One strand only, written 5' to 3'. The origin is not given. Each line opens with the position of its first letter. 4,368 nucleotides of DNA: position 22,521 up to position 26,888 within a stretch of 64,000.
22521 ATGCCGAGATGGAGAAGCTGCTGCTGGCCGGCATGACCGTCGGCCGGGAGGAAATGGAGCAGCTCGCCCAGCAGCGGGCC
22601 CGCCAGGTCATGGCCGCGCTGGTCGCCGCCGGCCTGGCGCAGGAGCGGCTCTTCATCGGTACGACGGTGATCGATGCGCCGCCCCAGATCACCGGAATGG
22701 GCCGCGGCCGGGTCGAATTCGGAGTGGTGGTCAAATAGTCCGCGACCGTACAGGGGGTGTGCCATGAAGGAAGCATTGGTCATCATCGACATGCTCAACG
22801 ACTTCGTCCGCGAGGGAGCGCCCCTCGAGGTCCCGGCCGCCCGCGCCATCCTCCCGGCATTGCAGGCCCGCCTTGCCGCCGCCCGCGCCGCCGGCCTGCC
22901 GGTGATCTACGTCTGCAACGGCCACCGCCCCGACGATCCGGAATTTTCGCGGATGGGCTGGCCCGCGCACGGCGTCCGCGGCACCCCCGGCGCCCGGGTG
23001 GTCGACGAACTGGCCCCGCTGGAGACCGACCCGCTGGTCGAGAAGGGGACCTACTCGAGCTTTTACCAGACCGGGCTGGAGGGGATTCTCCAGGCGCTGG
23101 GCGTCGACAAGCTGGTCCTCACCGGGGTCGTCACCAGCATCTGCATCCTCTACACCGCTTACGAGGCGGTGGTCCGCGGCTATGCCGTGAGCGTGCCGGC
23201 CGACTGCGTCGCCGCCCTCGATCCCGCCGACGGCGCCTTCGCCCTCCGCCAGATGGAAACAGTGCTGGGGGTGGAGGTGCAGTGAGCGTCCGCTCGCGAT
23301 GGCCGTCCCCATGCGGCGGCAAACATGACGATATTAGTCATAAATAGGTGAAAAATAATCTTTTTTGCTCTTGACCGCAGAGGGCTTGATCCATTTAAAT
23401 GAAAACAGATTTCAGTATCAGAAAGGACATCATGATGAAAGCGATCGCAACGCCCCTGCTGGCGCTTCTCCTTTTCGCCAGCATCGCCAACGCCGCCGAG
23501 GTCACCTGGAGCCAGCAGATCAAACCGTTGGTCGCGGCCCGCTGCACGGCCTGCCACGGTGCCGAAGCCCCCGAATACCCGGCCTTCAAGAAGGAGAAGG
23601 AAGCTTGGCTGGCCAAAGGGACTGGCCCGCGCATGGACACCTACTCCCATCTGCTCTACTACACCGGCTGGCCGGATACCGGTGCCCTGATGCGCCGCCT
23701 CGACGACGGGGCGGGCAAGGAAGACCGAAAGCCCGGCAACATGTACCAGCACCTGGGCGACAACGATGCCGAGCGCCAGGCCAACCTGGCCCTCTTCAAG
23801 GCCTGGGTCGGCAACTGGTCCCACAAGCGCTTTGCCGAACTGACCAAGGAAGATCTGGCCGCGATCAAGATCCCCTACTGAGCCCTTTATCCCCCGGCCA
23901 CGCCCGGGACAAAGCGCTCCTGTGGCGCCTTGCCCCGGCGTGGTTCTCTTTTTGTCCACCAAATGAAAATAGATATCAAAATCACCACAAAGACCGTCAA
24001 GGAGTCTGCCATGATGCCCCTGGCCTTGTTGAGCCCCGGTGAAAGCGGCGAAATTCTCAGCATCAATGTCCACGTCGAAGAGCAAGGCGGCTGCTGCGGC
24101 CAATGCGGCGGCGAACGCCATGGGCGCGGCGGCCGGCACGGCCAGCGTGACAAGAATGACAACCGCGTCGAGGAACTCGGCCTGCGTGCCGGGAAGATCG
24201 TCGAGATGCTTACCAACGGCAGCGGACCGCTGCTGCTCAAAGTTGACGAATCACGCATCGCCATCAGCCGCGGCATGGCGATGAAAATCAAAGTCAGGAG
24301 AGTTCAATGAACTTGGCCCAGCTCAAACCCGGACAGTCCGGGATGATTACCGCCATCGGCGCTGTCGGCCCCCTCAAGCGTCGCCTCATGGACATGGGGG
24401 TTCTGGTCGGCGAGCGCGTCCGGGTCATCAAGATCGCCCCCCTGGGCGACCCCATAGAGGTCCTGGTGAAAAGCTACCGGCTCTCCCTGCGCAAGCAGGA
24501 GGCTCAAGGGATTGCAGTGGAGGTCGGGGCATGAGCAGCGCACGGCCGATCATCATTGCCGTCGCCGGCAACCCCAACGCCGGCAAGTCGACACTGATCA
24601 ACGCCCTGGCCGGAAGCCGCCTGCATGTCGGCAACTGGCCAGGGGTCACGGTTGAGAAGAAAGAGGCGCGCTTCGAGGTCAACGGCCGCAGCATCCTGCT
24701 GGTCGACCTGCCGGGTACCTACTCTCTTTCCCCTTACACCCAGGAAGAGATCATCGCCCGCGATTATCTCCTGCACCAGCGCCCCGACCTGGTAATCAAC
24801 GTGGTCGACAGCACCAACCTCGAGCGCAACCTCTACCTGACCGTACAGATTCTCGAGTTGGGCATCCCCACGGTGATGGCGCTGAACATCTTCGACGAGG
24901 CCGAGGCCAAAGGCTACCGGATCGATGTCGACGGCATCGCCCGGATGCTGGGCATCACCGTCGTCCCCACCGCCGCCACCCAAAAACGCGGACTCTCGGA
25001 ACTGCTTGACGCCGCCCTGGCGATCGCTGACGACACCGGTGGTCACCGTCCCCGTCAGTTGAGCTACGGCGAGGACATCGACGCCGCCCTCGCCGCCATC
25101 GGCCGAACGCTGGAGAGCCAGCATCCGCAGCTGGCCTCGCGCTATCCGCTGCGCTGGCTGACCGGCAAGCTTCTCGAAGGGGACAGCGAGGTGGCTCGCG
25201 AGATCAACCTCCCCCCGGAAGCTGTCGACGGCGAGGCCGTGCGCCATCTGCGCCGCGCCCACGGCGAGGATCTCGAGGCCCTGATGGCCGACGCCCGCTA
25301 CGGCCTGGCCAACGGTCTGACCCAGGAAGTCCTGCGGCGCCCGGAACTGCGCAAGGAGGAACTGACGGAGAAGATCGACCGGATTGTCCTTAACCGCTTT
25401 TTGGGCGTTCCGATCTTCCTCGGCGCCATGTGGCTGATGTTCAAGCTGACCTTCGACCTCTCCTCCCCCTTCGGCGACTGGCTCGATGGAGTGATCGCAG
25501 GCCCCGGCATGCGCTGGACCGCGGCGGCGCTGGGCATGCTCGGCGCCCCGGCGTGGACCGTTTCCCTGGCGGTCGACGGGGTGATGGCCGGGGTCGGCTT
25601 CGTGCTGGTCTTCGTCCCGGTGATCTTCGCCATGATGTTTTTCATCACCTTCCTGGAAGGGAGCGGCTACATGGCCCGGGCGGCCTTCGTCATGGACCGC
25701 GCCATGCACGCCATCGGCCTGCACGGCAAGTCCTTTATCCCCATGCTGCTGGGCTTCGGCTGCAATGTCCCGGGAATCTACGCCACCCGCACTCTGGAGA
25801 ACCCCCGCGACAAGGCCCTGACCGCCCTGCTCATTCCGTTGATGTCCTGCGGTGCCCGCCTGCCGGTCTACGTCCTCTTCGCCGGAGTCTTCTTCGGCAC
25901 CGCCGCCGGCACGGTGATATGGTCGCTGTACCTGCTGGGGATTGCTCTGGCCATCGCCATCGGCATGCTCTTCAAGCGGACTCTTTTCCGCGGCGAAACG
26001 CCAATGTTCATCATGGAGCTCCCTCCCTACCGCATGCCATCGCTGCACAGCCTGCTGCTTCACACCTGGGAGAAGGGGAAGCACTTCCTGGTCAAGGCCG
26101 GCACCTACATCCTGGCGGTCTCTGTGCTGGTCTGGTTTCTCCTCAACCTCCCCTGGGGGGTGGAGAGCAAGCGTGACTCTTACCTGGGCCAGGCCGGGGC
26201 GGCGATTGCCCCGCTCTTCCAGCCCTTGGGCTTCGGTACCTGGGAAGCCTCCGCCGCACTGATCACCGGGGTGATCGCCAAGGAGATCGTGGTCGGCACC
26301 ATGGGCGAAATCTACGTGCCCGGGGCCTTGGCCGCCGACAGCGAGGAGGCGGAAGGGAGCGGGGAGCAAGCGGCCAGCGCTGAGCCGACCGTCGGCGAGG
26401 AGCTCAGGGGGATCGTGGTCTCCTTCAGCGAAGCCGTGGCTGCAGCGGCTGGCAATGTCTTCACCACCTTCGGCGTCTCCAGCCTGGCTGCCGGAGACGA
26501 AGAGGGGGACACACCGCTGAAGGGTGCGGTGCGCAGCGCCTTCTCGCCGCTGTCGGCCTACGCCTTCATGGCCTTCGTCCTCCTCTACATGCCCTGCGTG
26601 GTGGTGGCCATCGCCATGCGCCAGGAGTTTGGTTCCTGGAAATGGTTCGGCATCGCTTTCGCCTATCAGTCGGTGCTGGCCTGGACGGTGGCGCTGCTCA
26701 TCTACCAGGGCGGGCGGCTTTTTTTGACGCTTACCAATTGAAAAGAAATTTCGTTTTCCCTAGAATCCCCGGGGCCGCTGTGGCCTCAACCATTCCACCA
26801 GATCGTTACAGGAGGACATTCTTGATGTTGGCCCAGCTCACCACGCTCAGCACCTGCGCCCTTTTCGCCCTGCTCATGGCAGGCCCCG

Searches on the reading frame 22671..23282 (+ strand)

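Call 42: search_protein_families(library=ncbifam, proteins=[window:22671-23282:+], max_evalue=1e-12)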
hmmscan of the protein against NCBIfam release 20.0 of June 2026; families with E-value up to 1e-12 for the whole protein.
window:22671-23282:+ (204 aa): 3 families
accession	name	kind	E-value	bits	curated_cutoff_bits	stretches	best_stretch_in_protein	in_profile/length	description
NF050097.1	BiurAmidohydBiuH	equivalog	1.5e-27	96.5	370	1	102-196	108-202/221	biuret amidohydrolase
TIGR03614.1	RutB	equivalog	1e-19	71.1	377.95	0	103-199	109-206/226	pyrimidine utilization protein B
NF008623.0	PRK11609.1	equivalog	1.2e-14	54.7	174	0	95-197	81-197/213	bifunctional nicotinamidase/pyrazinamidase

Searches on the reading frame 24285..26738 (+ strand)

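Call 42: search_protein_families(library=ncbifam, proteins=[window:24285-26738:+], max_evalue=1e-12)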
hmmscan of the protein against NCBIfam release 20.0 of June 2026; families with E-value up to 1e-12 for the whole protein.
window:24285-26738:+ (818 aa): 3 families
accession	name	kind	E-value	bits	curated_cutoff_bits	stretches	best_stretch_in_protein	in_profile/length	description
TIGR00437.1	feoB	equivalog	8.2e-188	625.8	315.65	1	95-781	1-594/594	ferrous iron transport protein B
NF007105.0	PRK09554.1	equivalog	2.7e-175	584.7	683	1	89-809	4-714/772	Fe(2+) transporter permease subunit FeoB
TIGR03594.1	GTPase_EngA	equivalog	1.3e-16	60.6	306.7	1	90-274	2-183/432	ribosome biogenesis GTPase Der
